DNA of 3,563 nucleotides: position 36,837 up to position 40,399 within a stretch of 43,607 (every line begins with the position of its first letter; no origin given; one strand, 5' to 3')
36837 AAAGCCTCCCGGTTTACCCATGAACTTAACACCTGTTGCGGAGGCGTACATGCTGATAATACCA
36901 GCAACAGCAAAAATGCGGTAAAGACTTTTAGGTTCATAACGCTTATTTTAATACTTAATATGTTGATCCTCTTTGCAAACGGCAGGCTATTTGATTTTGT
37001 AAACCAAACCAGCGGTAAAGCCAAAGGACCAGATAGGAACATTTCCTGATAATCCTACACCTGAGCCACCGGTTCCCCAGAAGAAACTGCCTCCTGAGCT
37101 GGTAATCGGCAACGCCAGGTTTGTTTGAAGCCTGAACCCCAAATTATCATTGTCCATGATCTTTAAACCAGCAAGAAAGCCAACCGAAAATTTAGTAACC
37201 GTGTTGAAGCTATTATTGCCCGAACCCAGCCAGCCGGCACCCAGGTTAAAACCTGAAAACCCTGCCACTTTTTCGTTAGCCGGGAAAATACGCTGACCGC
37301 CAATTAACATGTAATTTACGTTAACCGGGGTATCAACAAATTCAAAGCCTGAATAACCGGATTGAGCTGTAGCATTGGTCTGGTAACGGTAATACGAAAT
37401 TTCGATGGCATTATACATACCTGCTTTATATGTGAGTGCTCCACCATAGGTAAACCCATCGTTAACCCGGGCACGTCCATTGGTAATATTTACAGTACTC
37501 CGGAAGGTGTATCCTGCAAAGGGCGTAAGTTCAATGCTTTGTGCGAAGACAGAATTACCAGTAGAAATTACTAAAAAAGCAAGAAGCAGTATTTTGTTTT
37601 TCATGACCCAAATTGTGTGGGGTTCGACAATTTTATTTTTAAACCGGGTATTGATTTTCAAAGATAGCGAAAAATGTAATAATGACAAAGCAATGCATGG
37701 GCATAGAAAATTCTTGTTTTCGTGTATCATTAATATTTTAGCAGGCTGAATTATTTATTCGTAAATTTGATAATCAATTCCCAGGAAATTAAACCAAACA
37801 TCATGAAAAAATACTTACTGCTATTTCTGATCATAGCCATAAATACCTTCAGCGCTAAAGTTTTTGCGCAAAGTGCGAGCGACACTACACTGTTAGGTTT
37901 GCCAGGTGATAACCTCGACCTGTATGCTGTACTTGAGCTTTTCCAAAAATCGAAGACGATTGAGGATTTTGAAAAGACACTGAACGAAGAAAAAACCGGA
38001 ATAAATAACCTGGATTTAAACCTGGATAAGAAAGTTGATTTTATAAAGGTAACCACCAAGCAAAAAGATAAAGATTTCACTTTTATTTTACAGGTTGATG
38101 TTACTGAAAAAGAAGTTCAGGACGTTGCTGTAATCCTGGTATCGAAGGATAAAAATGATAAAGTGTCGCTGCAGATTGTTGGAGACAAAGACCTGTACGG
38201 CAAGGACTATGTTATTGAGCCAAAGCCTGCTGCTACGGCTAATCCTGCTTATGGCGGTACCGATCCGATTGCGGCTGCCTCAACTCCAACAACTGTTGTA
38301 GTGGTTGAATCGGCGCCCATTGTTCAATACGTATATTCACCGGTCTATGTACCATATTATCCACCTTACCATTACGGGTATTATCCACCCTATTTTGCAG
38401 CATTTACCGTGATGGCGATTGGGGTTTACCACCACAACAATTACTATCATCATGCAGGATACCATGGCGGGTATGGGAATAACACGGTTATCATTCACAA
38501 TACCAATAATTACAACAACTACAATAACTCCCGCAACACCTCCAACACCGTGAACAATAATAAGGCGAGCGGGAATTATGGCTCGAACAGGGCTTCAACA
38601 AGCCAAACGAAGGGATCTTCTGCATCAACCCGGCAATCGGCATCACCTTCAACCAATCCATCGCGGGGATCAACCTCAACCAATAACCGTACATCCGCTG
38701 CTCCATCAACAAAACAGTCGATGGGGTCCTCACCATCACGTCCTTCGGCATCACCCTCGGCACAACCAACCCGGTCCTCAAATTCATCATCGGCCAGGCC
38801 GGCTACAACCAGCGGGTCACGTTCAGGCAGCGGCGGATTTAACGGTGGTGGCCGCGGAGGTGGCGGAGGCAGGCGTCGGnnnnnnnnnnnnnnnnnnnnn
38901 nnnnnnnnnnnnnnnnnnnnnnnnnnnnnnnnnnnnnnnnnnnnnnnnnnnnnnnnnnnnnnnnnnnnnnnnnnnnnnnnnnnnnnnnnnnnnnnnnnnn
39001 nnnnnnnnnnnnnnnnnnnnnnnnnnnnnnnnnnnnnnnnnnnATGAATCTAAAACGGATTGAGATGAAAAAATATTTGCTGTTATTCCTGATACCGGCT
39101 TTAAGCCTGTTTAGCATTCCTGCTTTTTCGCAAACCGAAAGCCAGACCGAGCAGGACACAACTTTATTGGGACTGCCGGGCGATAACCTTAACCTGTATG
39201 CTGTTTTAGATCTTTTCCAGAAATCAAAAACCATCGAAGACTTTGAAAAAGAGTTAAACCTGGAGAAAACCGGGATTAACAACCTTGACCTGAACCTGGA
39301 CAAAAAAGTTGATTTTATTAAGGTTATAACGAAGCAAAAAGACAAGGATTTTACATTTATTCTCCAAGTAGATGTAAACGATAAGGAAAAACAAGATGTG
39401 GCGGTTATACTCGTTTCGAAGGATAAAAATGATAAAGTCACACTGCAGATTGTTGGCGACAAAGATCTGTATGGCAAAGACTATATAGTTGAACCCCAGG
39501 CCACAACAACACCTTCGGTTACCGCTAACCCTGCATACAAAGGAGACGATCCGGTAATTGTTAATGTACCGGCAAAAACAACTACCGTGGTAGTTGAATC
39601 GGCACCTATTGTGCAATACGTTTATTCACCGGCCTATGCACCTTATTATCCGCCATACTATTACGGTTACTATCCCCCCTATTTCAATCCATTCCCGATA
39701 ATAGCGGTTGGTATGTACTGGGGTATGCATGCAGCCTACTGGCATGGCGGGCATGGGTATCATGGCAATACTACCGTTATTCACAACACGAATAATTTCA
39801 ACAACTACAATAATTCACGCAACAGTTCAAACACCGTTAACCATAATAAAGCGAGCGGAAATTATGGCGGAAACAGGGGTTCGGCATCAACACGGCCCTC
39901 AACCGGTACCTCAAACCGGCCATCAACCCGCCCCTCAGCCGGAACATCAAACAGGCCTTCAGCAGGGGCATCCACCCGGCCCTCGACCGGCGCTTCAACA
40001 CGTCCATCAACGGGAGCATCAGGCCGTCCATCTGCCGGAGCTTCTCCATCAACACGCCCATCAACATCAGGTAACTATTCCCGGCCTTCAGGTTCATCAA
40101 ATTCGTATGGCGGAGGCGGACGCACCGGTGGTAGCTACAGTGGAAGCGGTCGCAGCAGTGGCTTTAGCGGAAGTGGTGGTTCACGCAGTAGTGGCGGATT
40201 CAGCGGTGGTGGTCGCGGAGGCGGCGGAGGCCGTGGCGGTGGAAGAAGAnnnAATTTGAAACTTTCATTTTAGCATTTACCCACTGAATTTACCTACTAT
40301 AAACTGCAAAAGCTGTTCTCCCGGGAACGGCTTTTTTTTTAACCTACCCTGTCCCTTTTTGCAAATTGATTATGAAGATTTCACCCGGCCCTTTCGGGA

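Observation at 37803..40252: Tandem paralogs encoding secreted bipolar proteins: acidic folded domain, YYPPY aromatic/proline patch and acid-free Arg/Gly-terminated disordered tail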

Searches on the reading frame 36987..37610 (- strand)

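Call 17: search_protein_families(library=pfam, proteins=[window:36987-37610:-], max_evalue=0.01)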
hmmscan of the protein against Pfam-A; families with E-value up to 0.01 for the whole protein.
window:36987-37610:- (207 aa): 1 family
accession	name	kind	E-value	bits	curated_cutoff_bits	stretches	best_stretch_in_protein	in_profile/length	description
PF13505.12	OMP_b-brl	-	0.00045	20.9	28.7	1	8-165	2-152/175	Outer membrane protein beta-barrel domain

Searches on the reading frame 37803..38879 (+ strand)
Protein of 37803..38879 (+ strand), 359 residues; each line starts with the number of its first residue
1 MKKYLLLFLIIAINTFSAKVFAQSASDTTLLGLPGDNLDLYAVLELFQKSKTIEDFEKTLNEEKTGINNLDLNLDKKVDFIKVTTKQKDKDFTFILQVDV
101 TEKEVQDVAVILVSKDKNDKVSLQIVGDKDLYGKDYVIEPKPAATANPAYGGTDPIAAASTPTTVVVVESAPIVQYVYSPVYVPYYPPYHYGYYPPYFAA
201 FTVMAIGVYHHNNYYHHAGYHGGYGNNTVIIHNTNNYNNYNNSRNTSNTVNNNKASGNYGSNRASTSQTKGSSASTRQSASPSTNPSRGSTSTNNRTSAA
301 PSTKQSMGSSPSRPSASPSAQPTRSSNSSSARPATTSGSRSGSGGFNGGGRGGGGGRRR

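Call 3: search_protein_families(library=pfam, proteins=[window:37803-38879:+], max_evalue=1)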
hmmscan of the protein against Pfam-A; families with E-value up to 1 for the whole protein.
window:37803-38879:+ (359 aa): 2 families
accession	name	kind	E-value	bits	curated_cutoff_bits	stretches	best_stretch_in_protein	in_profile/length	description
PF10428.14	SOG2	-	0.37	10.6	26.9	1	238-330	226-325/475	RAM signalling pathway protein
PF11737.13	DUF3300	-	0.67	9.9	25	1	165-254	129-213/227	Protein of unknown function (DUF3300)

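Call 4: search_protein_families(library=ncbifam, proteins=[window:37803-38879:+], max_evalue=1)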
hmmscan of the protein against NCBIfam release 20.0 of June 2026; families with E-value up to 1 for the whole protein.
window:37803-38879:+ (359 aa): 0 families

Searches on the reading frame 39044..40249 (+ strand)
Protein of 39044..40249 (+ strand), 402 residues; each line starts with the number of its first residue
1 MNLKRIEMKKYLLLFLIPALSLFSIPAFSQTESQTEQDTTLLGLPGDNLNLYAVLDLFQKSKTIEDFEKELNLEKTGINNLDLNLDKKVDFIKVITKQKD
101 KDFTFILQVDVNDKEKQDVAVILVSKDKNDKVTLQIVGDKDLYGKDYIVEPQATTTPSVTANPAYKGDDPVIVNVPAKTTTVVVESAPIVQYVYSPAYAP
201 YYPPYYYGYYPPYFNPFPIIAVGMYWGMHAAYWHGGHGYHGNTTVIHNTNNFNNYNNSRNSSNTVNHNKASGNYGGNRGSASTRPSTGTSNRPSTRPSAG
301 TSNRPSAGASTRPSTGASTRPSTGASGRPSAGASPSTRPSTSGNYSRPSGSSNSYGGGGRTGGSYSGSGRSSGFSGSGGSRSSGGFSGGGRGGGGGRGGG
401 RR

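Call 3: search_protein_families(library=pfam, proteins=[window:39065-40249:+], max_evalue=1)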
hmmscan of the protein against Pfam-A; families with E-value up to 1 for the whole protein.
window:39065-40249:+ (395 aa): 1 family
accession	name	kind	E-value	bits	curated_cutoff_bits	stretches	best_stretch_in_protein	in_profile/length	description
PF11737.13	DUF3300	-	0.17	11.8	25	1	168-256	133-223/227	Protein of unknown function (DUF3300)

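Call 4: search_protein_families(library=ncbifam, proteins=[window:39065-40249:+], max_evalue=1)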
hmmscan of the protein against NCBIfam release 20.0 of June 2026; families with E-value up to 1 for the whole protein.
window:39065-40249:+ (395 aa): 0 families

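Call 7: find_homologous_proteins(query=window:39065-40249:+)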
Query window:39065-40249:+ (395 aa): 3122 proteins with E <= 0.001 among 8000 candidates; the best 120 are listed.
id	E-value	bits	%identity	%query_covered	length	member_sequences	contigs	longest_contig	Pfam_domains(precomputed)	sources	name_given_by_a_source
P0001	4.7e-240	815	93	88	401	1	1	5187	-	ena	-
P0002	1.3e-199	682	84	86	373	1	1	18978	-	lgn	-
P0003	1.3e-175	603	75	88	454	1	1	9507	-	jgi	jgi:hypothetical protein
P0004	5.1e-173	594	74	90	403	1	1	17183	-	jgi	jgi:hypothetical protein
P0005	4.7e-167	574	75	84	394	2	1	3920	-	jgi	jgi:hypothetical protein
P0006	2.3e-161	556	68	97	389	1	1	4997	-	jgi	jgi:hypothetical protein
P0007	9.6e-161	554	74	85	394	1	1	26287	-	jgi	jgi:hypothetical protein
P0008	1.9e-160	553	71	88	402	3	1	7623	-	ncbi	-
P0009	3.3e-159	549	71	85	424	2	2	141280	-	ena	-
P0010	1.2e-158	547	70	84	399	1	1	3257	-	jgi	jgi:hypothetical protein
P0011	6.2e-158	544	66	97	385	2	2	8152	-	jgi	-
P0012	7.1e-157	541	73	85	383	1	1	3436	-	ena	-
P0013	1.4e-155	537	69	86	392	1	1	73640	-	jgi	jgi:hypothetical protein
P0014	3.7e-155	535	65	97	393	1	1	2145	-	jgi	jgi:hypothetical protein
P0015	4.1e-155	535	66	96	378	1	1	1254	-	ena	-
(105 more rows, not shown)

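Call 10: find_related_loci(query=A1, collection=genome_contigs, flank=6000)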
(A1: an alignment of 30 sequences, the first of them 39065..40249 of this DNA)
Query A1 (395 aa) in genome_contigs; peptide patterns used: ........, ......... (x = any residue, [..] = any of these).
560 stretches matched a pattern; 348 encode a relative of the query (tblastn E <= 1e-3); the best 80 are kept; 80 distinct loci.
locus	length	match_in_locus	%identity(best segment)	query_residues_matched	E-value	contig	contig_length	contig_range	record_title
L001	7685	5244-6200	84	1-341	5e-159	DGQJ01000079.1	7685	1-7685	MAG TPA_asm: Bacteroidales bacterium UBA4417 UBA4417_contig_16202, whole genome shotgun sequence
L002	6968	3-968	88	29-346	2e-148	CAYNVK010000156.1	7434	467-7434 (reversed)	MAG TPA_asm: uncultured Lentimicrobiaceae bacterium isolate SRP089250_co1_501 genome assembly, contig: NODE_18615_length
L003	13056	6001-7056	71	1-337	3e-132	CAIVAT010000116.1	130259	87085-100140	MAG: uncultured Bacteroidales bacterium isolate AM-2014_bin-2870 genome assembly, contig: bin-2870:116/195, whole genome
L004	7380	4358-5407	71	1-346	1e-126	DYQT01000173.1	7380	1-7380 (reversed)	MAG TPA_asm: Draconibacterium orientale isolate SulCav_GS10_10_7_44_10 SulCav_GS10_10_19467_length_7380_cov_5_210785, wh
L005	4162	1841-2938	65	1-385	3e-127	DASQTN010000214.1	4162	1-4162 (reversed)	MAG TPA_asm: Chryseolinea sp. isolate SMAG_U10936 k141_484070, whole genome shotgun sequence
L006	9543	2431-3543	73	1-346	5e-120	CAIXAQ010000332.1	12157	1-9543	MAG: uncultured Bacteroidales bacterium isolate LJ-5-9m_bin-0023 genome assembly, contig: bin-0023:332/995, whole genome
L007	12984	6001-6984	72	1-334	2e-117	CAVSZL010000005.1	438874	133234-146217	MAG: uncultured Bacteroidales bacterium isolate MFD04716.bin.1.396 genome assembly, contig: contig_13567, whole genome s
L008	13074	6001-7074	63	1-356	3e-115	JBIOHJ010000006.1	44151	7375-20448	MAG: Bacteroidia bacterium isolate GcB14-4 k141_227585_length_44151_cov_30.1967, whole genome shotgun sequence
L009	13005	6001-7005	71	1-342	7e-114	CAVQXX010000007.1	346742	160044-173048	MAG: uncultured Bacteroidales bacterium isolate MFD04716.bin.2.165 genome assembly, contig: contig_28084, whole genome s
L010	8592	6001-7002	65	1-337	7e-112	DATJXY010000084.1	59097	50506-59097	MAG TPA_asm: Puia sp. isolate SMAG_U15138 k141_3094015, whole genome shotgun sequence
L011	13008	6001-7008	68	1-346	8e-111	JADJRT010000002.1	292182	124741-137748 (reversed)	MAG: Flammeovirgaceae bacterium isolate Hade_18-Q3-R52-61_BATAC.180 tig00006270-10-2923690, whole genome shotgun sequenc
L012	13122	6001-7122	66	1-341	2e-110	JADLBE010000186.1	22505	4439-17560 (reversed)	MAG: Saprospiraceae bacterium isolate SJ15 c_000000367142, whole genome shotgun sequence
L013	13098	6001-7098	60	1-354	7e-110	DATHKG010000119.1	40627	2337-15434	MAG TPA_asm: Flavitalea sp. isolate SMAG_U12574 k141_516962, whole genome shotgun sequence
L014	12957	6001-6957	69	1-333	6e-110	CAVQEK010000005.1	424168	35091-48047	MAG: uncultured Cytophagales bacterium isolate MFD02416.bin.1.44 genome assembly, contig: contig_28388, whole genome sho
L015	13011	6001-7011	64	1-334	9e-110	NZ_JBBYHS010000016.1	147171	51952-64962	Flavobacterium calami strain DGU38 contig16, whole genome shotgun sequence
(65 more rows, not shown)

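Call 15: search_protein_families(library=pfam, alignment_id=A1, max_evalue=1)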
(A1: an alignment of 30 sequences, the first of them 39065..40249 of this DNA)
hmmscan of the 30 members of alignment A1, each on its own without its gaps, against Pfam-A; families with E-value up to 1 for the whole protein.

A. member 1, window:39065-40249:+ (395 aa): 1 family
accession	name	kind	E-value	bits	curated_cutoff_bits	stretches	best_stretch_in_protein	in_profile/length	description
PF11737.13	DUF3300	-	0.17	11.8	25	1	168-256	133-223/227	Protein of unknown function (DUF3300)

B. families by the number of members that match (of 30 scanned): 8 families
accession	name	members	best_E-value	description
PF11737.13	DUF3300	25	0.0011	Protein of unknown function (DUF3300)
PF10428.14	SOG2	12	0.012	RAM signalling pathway protein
PF03815.24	LCCL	1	0.014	LCCL domain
PF08601.15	PAP1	1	0.15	Transcription factor PAP1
PF22093.1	Cwp8_D2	1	0.23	Cell wall binding protein Cwp8 domain 2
PF22251.1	PFF1_TM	1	0.29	Vacuolar membrane protease, transmembrane domain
PF05642.16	Sporozoite_P67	1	0.38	Sporozoite P67 surface antigen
PF05795.16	Plasmodium_Vir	1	0.4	Plasmodium vivax Vir protein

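Call 23: predict_structure(alignment_id=A1)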
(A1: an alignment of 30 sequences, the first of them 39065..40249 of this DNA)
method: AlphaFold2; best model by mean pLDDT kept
length: 395 residues; sequences in the alignment: 30
mean_pLDDT: 38.9   pTM: 0.25
mean pLDDT of the five models: 38.9, 37.9, 34.7, 33.6, 31.2
residues with pLDDT >= 90: 0; 70-90: 0; 50-70: 94; < 50: 301
segments of 3 or more residues with pLDDT < 50: 16-41, 73-83, 124-127, 130-285, 287-289, 291-297, 299-305, 307-313, 315-321, 323-331, 333-340, 342-391, 393-395
pLDDT, mean of each block of 10 residues (from residue 1): 57 48 30 37 55 57 58 44 53 60 55 55 53 40 34 34 34 29 22 26 27 23 27 28 29 32 31 36 39 36 38 37 39 38 37 34 33 33 36 47
secondary structure, 60 per line:
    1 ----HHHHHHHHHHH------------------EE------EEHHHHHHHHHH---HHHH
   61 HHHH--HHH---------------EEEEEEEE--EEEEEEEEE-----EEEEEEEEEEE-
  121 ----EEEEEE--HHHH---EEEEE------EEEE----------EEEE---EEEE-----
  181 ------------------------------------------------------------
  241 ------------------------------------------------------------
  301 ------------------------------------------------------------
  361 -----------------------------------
elements in order: H5-15 H44-53 H57-64 E85-92 E95-103 E109-119 E125-130 H133-136 E140-144 E151-154 E165-168 E172-175

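Call 41: search_protein_families(library=pfam, alignment_id=A4, max_evalue=0.1)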
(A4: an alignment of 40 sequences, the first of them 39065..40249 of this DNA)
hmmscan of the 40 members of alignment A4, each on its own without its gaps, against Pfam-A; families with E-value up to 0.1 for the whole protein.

A. member 1, window:39065-40249:+ (395 aa): 0 families

B. families by the number of members that match (of 40 scanned): 10 families
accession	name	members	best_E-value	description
PF04886.17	PT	1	0.00044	PT disordered repeat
PF24360.1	DUF7516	1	0.0024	Domain of unknown function (DUF7516)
PF23404.1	FAZ1_C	1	0.0043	FAZ1, C-terminal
PF16808.10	PKcGMP_CC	1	0.039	Coiled-coil N-terminus of cGMP-dependent protein kinase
PF21955.1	CarG-like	1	0.05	Carbapenem resistance protein CarG-like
PF24612.2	Ig_TgrO1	1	0.058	TgrO1-like, immunoglobulin-like domain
PF19625.5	DUF6130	1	0.06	Family of unknown function (DUF6130)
PF11737.13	DUF3300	1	0.066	Protein of unknown function (DUF3300)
PF01839.29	FG-GAP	1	0.067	FG-GAP repeat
PF01591.24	6PF2K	1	0.093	6-phosphofructo-2-kinase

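Call 52: search_protein_families(library=ncbifam, alignment_id=A4, max_evalue=0.1)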
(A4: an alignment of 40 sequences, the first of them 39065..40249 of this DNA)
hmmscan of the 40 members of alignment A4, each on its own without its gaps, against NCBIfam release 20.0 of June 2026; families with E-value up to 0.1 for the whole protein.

A. member 1, window:39065-40249:+ (395 aa): 0 families

B. families by the number of members that match (of 40 scanned): 8 families
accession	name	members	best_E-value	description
NF040694.1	ribK_Meth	2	0.0026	CTP-dependent riboflavin kinase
NF040734.1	CC-COOH_SaoC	2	0.013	Cys-Cys-COOH (seleno)protein SaoC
NF033945.1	AcrIIA2_fam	2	0.033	AcrIIA2 family anti-CRISPR protein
TIGR00934.2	2a38euk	1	0.00067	TRK family potassium/sodium uptake transporter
NF033900.0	T4SS_IcmE_DotG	1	0.0052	type IVB secretion system protein DotG/IcmE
NF008942.0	PRK12292.2-5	1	0.053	ATP phosphoribosyltransferase regulatory subunit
NF006328.0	PRK08558.1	1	0.069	adenine phosphoribosyltransferase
NF052558.1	MBtsdlDhBudC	1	0.07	meso-2,3-butanediol dehydrogenase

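Call 95: find_encoding_contigs(protein=window:39044-40249:+, flank=1000, max_places=3)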
Protein window:39044-40249:+ (402 aa): no gene with exactly this product is on record in the collection.
